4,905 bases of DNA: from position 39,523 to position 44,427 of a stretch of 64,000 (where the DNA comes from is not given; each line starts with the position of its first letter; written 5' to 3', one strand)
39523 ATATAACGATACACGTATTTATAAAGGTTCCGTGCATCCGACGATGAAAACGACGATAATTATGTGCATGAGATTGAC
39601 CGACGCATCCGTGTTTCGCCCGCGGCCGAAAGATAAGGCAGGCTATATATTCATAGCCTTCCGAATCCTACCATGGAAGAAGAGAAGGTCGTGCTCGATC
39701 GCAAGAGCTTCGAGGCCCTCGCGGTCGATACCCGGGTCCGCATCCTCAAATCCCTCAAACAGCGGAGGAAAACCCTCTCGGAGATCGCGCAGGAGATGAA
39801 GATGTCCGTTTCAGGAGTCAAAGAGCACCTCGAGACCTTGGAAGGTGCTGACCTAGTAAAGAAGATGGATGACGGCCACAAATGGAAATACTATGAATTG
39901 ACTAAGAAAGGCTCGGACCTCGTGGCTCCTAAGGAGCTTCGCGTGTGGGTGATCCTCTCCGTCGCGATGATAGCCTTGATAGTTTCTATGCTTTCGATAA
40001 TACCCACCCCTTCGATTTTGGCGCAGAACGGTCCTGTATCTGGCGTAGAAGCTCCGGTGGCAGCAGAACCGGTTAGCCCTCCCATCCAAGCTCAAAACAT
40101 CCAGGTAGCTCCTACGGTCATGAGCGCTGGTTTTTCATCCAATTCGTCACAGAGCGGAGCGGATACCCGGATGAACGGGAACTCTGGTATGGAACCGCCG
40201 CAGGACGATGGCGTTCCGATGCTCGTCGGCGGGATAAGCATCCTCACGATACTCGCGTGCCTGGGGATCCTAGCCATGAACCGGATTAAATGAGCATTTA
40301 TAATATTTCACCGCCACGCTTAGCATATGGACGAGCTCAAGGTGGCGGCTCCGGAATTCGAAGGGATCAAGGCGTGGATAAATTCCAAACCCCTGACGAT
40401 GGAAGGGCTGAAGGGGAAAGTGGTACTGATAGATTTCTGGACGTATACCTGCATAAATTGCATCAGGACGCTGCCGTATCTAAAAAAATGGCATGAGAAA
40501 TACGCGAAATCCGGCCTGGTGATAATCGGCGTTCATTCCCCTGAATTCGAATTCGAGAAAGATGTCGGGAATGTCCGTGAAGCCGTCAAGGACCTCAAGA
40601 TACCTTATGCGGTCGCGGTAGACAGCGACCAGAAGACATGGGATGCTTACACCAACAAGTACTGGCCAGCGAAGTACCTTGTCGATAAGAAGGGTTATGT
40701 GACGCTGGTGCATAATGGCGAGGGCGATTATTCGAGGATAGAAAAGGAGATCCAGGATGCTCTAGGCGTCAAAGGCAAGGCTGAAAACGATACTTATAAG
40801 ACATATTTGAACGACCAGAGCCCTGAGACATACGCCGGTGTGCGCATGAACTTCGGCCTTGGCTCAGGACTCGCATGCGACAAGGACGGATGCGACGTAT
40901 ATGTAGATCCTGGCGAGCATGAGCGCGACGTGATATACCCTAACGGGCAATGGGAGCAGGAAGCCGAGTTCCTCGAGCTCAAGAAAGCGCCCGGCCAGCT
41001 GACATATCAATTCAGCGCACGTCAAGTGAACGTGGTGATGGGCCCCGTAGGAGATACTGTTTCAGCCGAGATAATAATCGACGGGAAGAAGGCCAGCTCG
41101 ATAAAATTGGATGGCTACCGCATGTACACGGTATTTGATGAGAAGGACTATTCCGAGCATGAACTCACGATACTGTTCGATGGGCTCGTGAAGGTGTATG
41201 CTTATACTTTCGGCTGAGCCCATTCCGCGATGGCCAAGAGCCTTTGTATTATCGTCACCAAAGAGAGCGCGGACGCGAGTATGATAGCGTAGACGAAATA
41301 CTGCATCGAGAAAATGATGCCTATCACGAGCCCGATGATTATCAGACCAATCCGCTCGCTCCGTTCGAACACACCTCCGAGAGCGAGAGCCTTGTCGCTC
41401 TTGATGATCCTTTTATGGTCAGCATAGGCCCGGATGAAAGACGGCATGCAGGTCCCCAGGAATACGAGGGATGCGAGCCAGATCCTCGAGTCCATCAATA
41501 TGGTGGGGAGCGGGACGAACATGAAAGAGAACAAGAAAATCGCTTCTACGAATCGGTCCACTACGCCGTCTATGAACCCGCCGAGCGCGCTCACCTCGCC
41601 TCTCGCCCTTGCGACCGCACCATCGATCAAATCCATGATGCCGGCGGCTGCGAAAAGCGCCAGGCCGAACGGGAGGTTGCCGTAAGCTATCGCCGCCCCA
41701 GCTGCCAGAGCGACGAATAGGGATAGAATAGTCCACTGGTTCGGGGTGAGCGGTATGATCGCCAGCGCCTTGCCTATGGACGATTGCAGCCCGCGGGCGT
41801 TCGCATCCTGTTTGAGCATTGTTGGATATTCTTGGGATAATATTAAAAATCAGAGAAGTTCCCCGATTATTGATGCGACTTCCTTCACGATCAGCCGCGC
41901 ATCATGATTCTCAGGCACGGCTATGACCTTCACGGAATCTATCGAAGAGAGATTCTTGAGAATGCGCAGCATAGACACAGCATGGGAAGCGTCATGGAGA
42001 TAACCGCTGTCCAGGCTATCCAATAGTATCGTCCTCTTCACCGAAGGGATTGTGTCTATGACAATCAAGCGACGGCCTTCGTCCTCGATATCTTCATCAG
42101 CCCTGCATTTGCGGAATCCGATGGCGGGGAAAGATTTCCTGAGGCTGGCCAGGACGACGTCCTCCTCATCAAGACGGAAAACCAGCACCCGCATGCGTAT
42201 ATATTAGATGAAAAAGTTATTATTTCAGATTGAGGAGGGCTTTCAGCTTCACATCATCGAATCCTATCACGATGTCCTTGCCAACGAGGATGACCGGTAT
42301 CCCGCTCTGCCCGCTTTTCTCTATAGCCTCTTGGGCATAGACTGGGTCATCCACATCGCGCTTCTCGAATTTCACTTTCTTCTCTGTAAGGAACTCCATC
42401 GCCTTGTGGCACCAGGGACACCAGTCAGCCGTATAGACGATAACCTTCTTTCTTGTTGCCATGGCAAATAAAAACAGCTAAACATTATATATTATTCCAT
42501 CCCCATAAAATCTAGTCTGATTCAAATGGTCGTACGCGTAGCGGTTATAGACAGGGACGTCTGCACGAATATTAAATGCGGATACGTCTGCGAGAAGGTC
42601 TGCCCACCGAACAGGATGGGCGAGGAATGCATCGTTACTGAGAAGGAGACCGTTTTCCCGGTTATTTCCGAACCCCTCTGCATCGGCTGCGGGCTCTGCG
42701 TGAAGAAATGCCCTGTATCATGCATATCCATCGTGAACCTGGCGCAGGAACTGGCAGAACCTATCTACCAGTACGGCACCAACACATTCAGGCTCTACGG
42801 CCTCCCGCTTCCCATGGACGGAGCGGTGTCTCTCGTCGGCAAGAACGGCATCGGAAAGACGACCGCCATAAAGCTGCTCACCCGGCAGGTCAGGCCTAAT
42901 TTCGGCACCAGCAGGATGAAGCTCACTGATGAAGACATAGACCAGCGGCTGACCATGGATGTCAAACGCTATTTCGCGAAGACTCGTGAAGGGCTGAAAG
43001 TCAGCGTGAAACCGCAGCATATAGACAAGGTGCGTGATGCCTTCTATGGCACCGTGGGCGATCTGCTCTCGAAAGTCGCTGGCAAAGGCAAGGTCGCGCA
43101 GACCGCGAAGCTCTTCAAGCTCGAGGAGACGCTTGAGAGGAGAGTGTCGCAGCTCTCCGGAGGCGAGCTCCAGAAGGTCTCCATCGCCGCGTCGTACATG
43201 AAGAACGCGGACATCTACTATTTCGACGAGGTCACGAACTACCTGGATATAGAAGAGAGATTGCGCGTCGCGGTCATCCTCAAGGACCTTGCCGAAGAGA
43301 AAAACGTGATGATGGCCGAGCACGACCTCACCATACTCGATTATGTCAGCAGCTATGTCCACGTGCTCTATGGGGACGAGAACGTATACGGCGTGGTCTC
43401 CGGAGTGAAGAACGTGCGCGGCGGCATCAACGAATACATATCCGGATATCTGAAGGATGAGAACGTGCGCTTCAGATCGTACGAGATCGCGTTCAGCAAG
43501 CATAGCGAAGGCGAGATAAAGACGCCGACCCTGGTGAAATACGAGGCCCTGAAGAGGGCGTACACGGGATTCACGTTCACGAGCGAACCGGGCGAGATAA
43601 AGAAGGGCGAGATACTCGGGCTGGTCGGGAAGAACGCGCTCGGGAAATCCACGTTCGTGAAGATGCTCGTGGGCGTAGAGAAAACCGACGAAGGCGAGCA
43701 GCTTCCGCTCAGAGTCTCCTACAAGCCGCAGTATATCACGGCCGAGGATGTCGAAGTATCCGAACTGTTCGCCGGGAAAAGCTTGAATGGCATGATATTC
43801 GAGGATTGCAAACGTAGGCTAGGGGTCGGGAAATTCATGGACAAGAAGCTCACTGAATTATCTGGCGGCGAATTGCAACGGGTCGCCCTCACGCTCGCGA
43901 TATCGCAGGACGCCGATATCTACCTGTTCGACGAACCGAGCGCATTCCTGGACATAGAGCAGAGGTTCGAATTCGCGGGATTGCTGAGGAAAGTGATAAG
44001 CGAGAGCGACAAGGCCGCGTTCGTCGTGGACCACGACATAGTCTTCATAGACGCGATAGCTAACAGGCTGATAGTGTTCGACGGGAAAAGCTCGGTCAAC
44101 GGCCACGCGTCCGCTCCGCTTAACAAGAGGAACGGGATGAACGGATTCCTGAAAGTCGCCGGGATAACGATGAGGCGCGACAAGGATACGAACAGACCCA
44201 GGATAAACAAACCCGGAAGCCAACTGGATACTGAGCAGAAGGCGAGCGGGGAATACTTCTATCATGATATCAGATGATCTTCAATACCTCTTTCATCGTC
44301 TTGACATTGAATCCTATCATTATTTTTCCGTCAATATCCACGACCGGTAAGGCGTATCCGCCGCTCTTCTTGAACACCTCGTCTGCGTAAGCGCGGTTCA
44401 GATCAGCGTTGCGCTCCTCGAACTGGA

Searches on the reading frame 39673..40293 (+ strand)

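Call 13: search_protein_families(library=pfam, proteins=[window:39673-40293:+], max_evalue=0.00001)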
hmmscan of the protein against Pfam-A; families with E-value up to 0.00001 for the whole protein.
window:39673-40293:+ (206 aa): 3 families
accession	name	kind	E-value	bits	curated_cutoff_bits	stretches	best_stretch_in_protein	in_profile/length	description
PF01022.26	HTH_5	-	1.7e-11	44.2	22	1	20-64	3-47/47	Bacterial regulatory protein, arsR family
PF12840.13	HTH_20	-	3.4e-08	33.8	27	1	19-63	4-49/51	Helix-turn-helix domain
PF24038.1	DUF7347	-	7.8e-06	26.5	27.6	0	11-84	3-74/77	Domain of unknown function (DUF7347)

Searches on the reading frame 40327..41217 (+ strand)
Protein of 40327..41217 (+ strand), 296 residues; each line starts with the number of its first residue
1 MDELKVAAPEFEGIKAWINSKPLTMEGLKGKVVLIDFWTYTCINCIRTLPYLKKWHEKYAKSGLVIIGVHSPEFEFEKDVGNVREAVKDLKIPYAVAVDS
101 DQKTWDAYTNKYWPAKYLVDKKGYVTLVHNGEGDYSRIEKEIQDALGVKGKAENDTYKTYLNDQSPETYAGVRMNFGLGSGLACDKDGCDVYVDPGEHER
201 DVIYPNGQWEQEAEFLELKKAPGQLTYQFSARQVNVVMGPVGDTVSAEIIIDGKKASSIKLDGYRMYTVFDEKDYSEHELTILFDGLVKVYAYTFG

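Call 13: search_protein_families(library=pfam, proteins=[window:40327-41217:+], max_evalue=0.00001)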
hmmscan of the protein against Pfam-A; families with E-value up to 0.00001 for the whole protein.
window:40327-41217:+ (296 aa): 4 families
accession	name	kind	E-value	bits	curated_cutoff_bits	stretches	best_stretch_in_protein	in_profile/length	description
PF17991.7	Thioredoxin_10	-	2.9e-21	77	27.1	1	165-296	1-142/142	Thioredoxin like C-terminal domain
PF00578.27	AhpC-TSA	-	1.8e-13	51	26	1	7-126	4-122/124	AhpC/TSA family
PF08534.16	Redoxin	-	3.1e-12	47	26.6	1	8-134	6-137/148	Redoxin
PF13905.12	Thioredoxin_8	-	1.1e-09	38.9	27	1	30-125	1-94/94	Thioredoxin-like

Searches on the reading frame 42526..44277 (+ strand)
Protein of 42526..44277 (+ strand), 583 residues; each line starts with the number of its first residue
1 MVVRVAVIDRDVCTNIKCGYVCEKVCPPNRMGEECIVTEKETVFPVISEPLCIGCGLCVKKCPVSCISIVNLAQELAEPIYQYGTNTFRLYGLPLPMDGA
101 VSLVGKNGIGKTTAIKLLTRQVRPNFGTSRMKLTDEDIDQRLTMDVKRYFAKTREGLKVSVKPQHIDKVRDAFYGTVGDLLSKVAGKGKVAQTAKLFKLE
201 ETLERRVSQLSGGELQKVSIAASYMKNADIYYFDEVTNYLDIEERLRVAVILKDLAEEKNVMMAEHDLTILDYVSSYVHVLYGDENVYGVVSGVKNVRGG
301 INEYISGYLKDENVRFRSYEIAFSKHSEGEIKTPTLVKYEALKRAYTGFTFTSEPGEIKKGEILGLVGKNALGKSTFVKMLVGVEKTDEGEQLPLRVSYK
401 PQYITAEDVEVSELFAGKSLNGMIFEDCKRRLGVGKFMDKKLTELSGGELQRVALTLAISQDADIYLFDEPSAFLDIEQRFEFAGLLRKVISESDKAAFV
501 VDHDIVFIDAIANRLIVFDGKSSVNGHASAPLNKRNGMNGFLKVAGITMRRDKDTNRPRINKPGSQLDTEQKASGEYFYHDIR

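Call 13: search_protein_families(library=pfam, proteins=[window:42526-44277:+], max_evalue=0.00001)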
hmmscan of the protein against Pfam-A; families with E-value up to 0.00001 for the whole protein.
window:42526-44277:+ (583 aa): 6 families
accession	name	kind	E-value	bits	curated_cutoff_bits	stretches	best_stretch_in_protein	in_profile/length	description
PF00005.33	ABC_tran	-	1.7e-35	123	25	2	97-238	10-137/137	ABC transporter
PF13304.12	AAA_21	-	1.1e-11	45.8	27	0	103-145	4-52/304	AAA domain, putative AbiEii toxin, Type IV TA system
PF02463.25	SMC_N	-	2.8e-10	40.4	40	0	100-280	26-211/220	RecF/RecN/SMC N terminal domain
PF14697.11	Fer4_21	-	2.6e-07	31.1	35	1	6-68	1-58/59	4Fe-4S dicluster domain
PF12837.12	Fer4_6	-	1.9e-06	28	25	0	44-67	1-24/24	4Fe-4S binding domain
PF04068.21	Fer4_RLI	-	2.1e-06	27.8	23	1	3-33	1-34/35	Possible Fer4-like domain in RNase L inhibitor, RLI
